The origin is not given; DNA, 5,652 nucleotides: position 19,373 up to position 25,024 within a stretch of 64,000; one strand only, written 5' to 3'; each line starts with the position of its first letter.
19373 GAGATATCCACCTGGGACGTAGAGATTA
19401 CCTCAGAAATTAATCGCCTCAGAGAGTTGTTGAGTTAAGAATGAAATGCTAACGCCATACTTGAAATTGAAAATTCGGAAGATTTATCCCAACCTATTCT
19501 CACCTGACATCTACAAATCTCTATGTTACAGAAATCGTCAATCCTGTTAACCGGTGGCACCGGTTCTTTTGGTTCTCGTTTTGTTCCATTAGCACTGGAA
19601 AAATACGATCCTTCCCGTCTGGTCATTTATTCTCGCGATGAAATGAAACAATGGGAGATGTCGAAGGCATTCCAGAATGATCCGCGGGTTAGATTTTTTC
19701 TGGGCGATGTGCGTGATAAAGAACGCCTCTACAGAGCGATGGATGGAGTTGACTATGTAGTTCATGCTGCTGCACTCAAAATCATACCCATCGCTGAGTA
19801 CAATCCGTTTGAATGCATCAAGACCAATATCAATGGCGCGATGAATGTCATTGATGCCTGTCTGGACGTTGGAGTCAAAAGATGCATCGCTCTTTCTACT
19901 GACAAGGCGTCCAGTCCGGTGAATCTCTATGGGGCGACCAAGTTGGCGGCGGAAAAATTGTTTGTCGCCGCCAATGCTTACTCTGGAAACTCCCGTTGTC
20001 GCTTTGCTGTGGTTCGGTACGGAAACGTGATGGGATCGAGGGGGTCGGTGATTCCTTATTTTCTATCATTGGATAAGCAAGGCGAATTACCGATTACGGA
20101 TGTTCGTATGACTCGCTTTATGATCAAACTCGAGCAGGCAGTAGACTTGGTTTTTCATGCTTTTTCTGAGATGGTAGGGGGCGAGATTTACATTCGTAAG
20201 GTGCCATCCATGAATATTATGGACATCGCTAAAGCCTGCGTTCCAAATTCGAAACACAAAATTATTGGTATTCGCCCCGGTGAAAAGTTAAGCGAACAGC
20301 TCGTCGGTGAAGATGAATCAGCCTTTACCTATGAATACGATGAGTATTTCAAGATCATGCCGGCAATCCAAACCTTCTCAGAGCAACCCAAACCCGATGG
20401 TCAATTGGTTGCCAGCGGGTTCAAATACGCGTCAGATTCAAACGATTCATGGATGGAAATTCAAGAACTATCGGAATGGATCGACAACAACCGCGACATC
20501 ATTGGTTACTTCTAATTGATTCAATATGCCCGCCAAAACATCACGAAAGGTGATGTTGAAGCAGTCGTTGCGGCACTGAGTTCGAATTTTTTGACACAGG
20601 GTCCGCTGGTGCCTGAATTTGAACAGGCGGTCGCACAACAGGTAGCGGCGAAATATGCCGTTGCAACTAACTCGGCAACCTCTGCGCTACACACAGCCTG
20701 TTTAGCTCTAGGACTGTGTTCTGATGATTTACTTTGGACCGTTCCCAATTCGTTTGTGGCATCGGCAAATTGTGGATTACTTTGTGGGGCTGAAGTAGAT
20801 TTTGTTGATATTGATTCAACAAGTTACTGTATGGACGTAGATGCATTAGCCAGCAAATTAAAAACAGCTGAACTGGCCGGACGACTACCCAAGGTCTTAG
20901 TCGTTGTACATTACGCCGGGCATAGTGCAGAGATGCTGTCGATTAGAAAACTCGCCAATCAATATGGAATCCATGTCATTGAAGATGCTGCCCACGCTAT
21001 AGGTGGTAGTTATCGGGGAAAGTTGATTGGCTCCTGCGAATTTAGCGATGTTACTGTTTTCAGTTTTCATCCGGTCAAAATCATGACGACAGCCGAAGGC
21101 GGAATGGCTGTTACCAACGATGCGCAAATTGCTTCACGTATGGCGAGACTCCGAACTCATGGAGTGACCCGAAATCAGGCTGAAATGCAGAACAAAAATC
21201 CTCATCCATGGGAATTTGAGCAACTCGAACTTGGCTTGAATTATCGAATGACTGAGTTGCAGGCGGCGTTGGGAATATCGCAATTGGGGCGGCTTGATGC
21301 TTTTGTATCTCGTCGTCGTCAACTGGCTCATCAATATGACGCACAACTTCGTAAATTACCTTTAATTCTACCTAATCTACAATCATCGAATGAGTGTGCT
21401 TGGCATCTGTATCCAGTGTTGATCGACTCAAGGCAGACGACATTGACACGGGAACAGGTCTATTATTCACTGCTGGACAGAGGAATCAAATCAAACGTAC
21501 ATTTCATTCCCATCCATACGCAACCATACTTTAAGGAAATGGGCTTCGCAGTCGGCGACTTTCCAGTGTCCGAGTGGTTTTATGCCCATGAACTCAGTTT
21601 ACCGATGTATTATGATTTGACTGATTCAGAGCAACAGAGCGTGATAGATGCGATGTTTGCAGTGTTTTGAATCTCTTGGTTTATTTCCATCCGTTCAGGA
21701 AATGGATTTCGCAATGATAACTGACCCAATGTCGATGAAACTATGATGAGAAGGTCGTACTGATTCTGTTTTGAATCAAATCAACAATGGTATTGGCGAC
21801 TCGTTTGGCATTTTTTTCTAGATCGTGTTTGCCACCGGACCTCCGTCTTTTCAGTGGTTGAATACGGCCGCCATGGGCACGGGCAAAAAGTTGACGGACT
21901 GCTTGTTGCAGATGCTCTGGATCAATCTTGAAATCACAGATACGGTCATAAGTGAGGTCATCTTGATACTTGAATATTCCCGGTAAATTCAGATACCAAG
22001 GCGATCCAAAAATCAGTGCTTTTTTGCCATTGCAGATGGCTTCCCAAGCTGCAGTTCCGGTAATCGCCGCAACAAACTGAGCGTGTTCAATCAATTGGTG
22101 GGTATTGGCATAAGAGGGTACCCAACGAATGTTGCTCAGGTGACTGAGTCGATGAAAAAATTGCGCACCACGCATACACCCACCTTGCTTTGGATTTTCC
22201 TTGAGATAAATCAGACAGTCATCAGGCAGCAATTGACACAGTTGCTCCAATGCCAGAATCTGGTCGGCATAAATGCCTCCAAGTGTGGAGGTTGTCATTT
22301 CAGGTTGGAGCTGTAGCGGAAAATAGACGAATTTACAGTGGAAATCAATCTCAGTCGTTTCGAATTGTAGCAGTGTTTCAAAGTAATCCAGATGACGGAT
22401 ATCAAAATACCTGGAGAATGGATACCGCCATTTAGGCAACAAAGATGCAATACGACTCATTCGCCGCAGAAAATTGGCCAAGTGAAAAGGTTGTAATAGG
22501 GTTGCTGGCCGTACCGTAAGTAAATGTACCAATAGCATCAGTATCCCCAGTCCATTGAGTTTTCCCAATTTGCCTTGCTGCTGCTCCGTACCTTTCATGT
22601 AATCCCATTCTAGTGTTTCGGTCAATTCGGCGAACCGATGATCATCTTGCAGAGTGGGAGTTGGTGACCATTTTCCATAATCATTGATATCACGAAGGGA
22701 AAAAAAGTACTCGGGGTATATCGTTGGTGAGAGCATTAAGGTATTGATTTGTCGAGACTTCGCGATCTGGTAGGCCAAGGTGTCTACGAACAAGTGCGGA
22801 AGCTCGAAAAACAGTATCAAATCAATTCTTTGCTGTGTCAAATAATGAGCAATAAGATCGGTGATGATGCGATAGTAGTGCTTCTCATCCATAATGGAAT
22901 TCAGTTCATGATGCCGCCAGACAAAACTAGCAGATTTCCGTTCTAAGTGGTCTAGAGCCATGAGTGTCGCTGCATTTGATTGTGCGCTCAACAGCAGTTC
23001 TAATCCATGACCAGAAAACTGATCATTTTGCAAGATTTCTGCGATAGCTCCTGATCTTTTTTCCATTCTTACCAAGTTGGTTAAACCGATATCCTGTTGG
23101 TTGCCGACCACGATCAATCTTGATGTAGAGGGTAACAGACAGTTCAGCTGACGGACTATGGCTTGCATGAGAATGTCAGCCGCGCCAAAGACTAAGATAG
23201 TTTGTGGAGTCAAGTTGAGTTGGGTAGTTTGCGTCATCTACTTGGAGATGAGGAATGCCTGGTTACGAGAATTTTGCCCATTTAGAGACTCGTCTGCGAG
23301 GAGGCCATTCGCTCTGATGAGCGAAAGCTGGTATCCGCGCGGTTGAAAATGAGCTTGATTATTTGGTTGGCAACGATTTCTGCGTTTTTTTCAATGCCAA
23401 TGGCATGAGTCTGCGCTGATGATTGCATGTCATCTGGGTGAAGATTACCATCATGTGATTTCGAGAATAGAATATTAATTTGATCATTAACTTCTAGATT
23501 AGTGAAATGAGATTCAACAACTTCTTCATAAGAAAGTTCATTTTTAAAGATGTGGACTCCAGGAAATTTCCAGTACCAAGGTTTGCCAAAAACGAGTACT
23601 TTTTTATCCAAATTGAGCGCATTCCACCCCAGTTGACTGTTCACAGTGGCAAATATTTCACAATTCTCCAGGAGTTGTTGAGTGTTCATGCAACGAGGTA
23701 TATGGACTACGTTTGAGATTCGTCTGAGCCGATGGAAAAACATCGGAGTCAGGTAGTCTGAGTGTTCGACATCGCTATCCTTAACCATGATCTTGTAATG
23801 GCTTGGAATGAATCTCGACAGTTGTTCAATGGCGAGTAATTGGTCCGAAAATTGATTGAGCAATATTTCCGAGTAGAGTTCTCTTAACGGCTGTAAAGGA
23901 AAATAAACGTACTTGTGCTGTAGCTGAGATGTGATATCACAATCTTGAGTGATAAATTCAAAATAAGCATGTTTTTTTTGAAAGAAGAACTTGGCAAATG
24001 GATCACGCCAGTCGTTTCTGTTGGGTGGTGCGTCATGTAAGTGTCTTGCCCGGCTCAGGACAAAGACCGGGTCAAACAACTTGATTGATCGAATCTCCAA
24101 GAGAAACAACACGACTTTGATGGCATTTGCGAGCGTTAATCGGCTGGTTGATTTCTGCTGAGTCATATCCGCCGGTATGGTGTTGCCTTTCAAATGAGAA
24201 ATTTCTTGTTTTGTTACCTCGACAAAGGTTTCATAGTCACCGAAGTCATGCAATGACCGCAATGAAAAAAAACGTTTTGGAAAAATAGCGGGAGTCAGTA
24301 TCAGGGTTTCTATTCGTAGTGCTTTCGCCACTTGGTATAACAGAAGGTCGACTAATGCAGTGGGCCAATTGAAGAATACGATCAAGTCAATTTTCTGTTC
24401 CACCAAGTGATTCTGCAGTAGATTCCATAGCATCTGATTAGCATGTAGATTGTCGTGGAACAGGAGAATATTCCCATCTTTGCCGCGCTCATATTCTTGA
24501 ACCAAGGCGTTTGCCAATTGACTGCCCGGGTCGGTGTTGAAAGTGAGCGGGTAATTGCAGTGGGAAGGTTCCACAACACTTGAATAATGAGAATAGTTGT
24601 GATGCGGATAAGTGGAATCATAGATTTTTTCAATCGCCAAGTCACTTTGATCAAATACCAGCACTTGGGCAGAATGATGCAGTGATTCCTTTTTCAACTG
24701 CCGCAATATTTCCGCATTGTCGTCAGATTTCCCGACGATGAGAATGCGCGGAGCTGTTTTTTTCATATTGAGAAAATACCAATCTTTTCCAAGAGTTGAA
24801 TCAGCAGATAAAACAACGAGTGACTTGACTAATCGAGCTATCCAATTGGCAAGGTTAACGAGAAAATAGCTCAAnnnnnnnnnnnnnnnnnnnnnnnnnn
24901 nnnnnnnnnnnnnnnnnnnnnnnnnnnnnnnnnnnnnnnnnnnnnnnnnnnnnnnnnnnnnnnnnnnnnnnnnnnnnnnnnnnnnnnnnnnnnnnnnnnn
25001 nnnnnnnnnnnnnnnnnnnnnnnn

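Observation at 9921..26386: Surface-glycan locus with contingency-locus architecture: three poly-G tracts, two genes currently out of frame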

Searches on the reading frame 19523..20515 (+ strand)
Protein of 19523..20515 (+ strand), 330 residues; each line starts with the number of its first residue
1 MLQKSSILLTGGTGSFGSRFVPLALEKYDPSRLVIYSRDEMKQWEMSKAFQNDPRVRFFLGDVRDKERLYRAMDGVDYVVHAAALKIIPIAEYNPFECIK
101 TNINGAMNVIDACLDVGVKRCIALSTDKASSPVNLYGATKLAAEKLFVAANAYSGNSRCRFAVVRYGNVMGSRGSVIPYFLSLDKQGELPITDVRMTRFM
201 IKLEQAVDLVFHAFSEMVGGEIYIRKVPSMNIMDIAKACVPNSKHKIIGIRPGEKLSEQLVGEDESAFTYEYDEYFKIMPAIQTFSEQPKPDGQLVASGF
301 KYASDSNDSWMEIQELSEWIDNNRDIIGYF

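Call 8: search_protein_families(library=pfam, proteins=[window:19523-20515:+], max_evalue=0.01)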
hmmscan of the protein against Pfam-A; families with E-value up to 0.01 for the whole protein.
window:19523-20515:+ (330 aa): 11 families
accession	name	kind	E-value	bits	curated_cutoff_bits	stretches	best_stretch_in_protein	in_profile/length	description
PF02719.21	Polysacc_synt_2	-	1.3e-94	317.2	20.2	1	7-278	1-291/293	Polysaccharide biosynthesis protein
PF01370.27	Epimerase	-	7.6e-23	81.6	20.9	1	7-188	1-197/240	NAD dependent epimerase/dehydratase family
PF01073.25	3Beta_HSD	-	2.9e-16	59.8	22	1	9-128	2-118/280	3-beta hydroxysteroid dehydrogenase/isomerase family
PF16363.11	GDP_Man_Dehyd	-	9.5e-14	52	27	1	8-127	1-130/332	GDP-mannose 4,6 dehydratase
PF13460.12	NAD_binding_10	-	3.3e-11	43.8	27.2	1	11-133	1-105/184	NAD(P)H-binding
PF04321.23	RmlD_sub_bind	-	1.2e-08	34.9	27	1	7-175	3-157/287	RmlD substrate binding domain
PF05368.20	NmrA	-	1.5e-07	31.7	27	1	3-122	1-103/298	NmrA-like family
PF07993.18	NAD_binding_4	-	4.8e-06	26.3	20.1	0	39-128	32-138/258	Male sterility protein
PF00106.31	adh_short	-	0.0002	21.3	26.6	1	7-153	3-166/195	short chain dehydrogenase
PF03435.24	Sacchrp_dh_NADP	-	0.0033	18.2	25.1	0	8-83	2-76/129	Saccharopine dehydrogenase NADP binding domain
PF08659.16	KR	-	0.0079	16.6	22.6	0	6-77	2-76/180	KR domain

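Call 10: find_encoding_contigs(protein=window:19523-20515:+, flank=10000, max_places=10)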
Protein window:19523-20515:+ (330 aa): no gene with exactly this product is on record in the collection.

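Call 58: search_protein_families(library=ncbifam, proteins=[window:19523-20515:+], max_evalue=0.001)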
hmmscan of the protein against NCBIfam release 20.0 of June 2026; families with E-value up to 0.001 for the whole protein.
window:19523-20515:+ (330 aa): 18 families
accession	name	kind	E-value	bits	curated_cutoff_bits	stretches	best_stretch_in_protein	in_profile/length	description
TIGR03589.1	PseB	equivalog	6.3e-151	501.8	407.75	1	1-319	1-323/324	UDP-N-acetylglucosamine 4,6-dehydratase (inverting)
TIGR04130.1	FnlA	equivalog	7.3e-70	235.5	730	1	1-284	1-288/337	UDP-N-acetylglucosamine 4,6-dehydratase/5-epimerase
TIGR04180.1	EDH_00030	hypoth_equivalog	1.6e-20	73.4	475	1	7-129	1-124/297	NAD-dependent 4,6-dehydratase LegB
TIGR01179.1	galE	equivalog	6.9e-15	54.7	262.3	1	7-173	2-180/332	UDP-glucose 4-epimerase GalE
TIGR02622.1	CDP_4_6_dhtase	equivalog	1.1e-10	41.2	278.45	1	3-130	3-133/352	CDP-glucose 4,6-dehydratase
NF041293.1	G6PDh_Azf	equivalog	1.4e-10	41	400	1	5-129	3-118/252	NAD-dependent glucose-6-phosphate dehydrogenase Azf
TIGR01181.1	dTDP_gluc_dehyt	equivalog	1.6e-10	40.6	365.1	1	7-134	2-133/321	dTDP-glucose 4,6-dehydratase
TIGR03466.1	HpnA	hypoth_equivalog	4.4e-10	38.9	367.65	1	7-126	3-113/327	hopanoid-associated sugar epimerase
NF042422.1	oxyalk_red_OleD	equivalog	1.7e-08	34.3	580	1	7-131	3-119/329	2-alkyl-3-oxoalkanoate reductase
TIGR01214.1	rmlD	equivalog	1.1e-07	31.2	224.05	1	7-174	2-155/285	dTDP-4-dehydrorhamnose reductase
NF042423.1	oxyalk_red_Shew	equivalog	3.3e-07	29.7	580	1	56-127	51-119/331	2-alkyl-3-oxoalkanoate reductase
NF052578.1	StrlDmthSdmBMthl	equivalog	5.8e-07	29.6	600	1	7-129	3-116/328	sterol demethylase protein SdmB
NF007956.0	PRK10675.1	subfamily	2e-06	27.2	394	1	7-125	3-123/338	UDP-glucose 4-epimerase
NF011728.1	PRK15181.1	equivalog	3e-06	26.5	760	1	54-120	69-135/348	Vi polysaccharide biosynthesis UDP-N-acetylglucosaminuronic acid C-4 epimerase TviC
TIGR02197.1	heptose_epim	equivalog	4.2e-06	26.2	274.6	1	7-173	1-174/316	ADP-glyceromanno-heptose 6-epimerase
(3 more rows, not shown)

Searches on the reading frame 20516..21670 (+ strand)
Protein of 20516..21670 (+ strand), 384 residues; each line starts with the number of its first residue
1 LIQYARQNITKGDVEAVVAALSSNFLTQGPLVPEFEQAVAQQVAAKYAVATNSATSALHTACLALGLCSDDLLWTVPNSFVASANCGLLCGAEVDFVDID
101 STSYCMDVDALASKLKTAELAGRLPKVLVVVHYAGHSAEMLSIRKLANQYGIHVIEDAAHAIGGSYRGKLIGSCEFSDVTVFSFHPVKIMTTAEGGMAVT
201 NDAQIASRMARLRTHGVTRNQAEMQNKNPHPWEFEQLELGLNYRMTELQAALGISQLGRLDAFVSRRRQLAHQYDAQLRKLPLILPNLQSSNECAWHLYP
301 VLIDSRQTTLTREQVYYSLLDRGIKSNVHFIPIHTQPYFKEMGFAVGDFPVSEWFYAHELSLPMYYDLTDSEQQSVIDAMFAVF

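Call 8: search_protein_families(library=pfam, proteins=[window:20516-21670:+], max_evalue=0.01)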
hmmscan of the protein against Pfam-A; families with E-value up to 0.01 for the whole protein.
window:20516-21670:+ (384 aa): 3 families
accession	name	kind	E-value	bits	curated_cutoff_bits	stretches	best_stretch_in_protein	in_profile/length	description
PF01041.23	DegT_DnrJ_EryC1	-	4.5e-105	352.2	19.8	1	9-380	3-359/360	DegT/DnrJ/EryC1/StrS aminotransferase family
PF00155.27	Aminotran_1_2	-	6.5e-06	26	19.7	1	26-165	38-193/361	Aminotransferase class I and II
PF01212.27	Beta_elim_lyase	-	3.4e-05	23.7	27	1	30-293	32-280/288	Beta-eliminating lyase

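Call 58: search_protein_families(library=ncbifam, proteins=[window:20516-21670:+], max_evalue=0.001)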
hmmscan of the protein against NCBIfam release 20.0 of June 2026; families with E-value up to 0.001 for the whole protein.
window:20516-21670:+ (384 aa): 9 families
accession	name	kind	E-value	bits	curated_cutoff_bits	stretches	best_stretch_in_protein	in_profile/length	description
TIGR03588.1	PseC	equivalog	5.9e-154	512.6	423.5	1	1-384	1-380/380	UDP-4-amino-4,6-dideoxy-N-acetyl-beta-L-altrosamine transaminase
NF008658.2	PRK11658.1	equivalog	2.8e-78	263.2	631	1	3-381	6-374/379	UDP-4-amino-4-deoxy-L-arabinose aminotransferase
TIGR04181.1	NHT_00031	hypoth_equivalog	8.3e-68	228.9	420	1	9-363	8-357/359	LegC family aminotransferase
NF008687.0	PRK11706.1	equivalog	1.8e-59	201.4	375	1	1-383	1-373/375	dTDP-4-amino-4,6-dideoxygalactose transaminase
TIGR02379.1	ECA_wecE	subfamily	2.4e-45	155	434.85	1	4-382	4-373/376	dTDP-4-amino-4,6-dideoxy-D-glucose transaminase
TIGR04427.1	PLP_DesI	equivalog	2.2e-44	152.1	650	1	19-367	40-366/390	dTDP-4-dehydro-6-deoxyglucose aminotransferase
NF011936.0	PRK15407.1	equivalog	2.4e-39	135.3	423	1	2-380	37-432/440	lipopolysaccharide biosynthesis protein RfbH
NF004608.1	PRK05937.1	equivalog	0.00013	20.9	399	1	27-163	51-183/366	8-amino-7-oxononanoate synthase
NF000586.1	PRK00011.1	subfamily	0.00028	19.8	335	0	97-210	134-241/404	serine hydroxymethyltransferase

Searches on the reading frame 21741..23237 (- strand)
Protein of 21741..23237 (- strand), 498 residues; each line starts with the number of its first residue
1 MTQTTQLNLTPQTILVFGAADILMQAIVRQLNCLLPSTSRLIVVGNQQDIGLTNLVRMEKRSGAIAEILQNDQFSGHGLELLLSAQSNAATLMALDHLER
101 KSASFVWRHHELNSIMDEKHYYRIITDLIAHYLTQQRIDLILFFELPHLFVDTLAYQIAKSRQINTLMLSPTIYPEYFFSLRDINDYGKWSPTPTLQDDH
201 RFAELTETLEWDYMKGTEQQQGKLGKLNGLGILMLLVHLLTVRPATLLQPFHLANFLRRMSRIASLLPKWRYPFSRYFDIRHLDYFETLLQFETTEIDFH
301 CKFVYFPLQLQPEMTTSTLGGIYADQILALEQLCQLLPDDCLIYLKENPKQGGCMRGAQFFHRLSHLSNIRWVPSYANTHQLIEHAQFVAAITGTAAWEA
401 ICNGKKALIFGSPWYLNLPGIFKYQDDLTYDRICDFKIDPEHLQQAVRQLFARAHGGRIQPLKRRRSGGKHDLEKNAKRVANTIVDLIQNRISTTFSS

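Call 8: search_protein_families(library=pfam, proteins=[window:21741-23237:-], max_evalue=0.01)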
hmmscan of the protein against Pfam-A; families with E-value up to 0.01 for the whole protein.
window:21741-23237:- (498 aa): 1 family
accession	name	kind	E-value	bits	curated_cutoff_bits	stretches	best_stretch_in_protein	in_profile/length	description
PF05159.20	Capsule_synth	-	5e-05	23.4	20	1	302-430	146-279/310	Capsule polysaccharide biosynthesis protein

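Call 46: find_related_loci(query=A3, collection=metagenome_contigs, flank=10000)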
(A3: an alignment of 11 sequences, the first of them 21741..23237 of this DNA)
Query A3 (498 aa) in metagenome_contigs; peptide patterns used: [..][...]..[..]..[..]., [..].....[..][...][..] (x = any residue, [..] = any of these).
470 stretches matched a pattern; 221 encode a relative of the query (tblastn E <= 1e-3); the best 80 are kept; 80 distinct loci.
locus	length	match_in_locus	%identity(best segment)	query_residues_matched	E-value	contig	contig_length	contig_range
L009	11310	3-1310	44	62-496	1e-117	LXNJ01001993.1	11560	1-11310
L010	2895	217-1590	38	41-498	1e-111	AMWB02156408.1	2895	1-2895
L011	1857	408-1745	38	49-496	6e-109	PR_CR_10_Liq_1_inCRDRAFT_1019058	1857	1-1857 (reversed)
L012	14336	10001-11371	38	44-498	3e-101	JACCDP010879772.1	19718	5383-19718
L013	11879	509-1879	38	44-498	2e-101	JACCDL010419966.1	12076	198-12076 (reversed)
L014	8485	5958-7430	36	7-496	3e-101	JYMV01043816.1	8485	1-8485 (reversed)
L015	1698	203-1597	38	36-496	4e-108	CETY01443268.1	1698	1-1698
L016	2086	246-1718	37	15-496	3e-106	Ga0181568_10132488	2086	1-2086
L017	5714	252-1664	38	27-498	2e-100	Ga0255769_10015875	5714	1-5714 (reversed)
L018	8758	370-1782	38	27-498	8e-100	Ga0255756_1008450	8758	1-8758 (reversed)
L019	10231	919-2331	38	27-498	8e-100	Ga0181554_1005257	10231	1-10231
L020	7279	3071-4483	38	27-498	7e-100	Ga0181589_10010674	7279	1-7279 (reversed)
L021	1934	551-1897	38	45-496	9e-106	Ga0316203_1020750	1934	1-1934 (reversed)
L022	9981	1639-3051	38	27-498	1e-99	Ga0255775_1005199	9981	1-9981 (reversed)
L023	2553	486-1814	39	53-498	1e-103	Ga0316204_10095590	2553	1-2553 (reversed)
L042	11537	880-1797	40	133-461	8e-66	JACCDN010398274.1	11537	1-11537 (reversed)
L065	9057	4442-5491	33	120-491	1e-57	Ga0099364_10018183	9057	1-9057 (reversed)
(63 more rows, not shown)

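Call 58: search_protein_families(library=ncbifam, proteins=[window:21741-23237:-], max_evalue=0.001)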
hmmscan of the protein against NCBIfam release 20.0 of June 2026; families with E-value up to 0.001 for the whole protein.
window:21741-23237:- (498 aa): 0 families

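Call 68: search_protein_families(library=pfam, proteins=[L065:7464-8765:+, L042:517-1881:+], max_evalue=0.001)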
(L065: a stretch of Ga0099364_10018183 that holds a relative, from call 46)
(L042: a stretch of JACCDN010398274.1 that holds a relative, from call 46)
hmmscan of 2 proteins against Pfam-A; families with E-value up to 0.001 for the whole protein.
L065:7464-8765:+ (433 aa): 3 families
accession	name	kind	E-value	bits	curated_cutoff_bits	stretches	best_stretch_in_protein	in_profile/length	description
PF16254.10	DUF4910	-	3.9e-98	327.6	26.6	1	9-356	1-247/247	Domain of unknown function (DUF4910)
PF09940.16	DUF2172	-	6.3e-39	132.7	27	1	61-152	1-92/92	Domain of unknown function (DUF2172)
PF16221.11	HTH_47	-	1.9e-25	88.6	27.1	1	359-431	3-77/78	winged helix-turn-helix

L042:517-1881:+ (454 aa): 1 family
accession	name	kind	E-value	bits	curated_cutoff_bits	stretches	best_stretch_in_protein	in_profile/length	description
PF05159.20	Capsule_synth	-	3.8e-06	27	20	1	299-387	179-271/310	Capsule polysaccharide biosynthesis protein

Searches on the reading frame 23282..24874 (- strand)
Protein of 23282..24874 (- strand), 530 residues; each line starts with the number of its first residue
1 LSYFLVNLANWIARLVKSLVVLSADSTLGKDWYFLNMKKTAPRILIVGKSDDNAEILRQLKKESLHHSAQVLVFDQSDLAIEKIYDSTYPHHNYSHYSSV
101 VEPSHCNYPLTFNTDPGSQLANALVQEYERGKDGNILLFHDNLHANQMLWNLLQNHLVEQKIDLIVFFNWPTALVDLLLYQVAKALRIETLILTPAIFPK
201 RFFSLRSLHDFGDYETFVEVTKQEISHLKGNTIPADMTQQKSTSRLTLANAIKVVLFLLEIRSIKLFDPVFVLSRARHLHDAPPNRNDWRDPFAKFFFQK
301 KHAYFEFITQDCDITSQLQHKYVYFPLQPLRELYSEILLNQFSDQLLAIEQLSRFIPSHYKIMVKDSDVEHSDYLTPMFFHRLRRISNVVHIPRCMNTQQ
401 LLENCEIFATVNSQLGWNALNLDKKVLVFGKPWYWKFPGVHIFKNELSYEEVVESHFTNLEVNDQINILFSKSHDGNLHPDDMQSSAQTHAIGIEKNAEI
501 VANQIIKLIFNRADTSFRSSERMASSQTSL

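Call 8: search_protein_families(library=pfam, proteins=[window:23282-24874:-], max_evalue=0.01)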
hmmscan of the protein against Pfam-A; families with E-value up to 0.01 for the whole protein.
window:23282-24874:- (530 aa): 1 family
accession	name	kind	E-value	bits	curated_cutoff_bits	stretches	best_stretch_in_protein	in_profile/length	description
PF05159.20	Capsule_synth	-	2.3e-07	31.1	20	1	381-440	213-271/310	Capsule polysaccharide biosynthesis protein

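Call 65: search_protein_families(library=ncbifam, proteins=[window:23282-24874:-], max_evalue=0.001)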
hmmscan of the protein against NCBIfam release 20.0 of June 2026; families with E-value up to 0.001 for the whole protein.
window:23282-24874:- (530 aa): 0 families
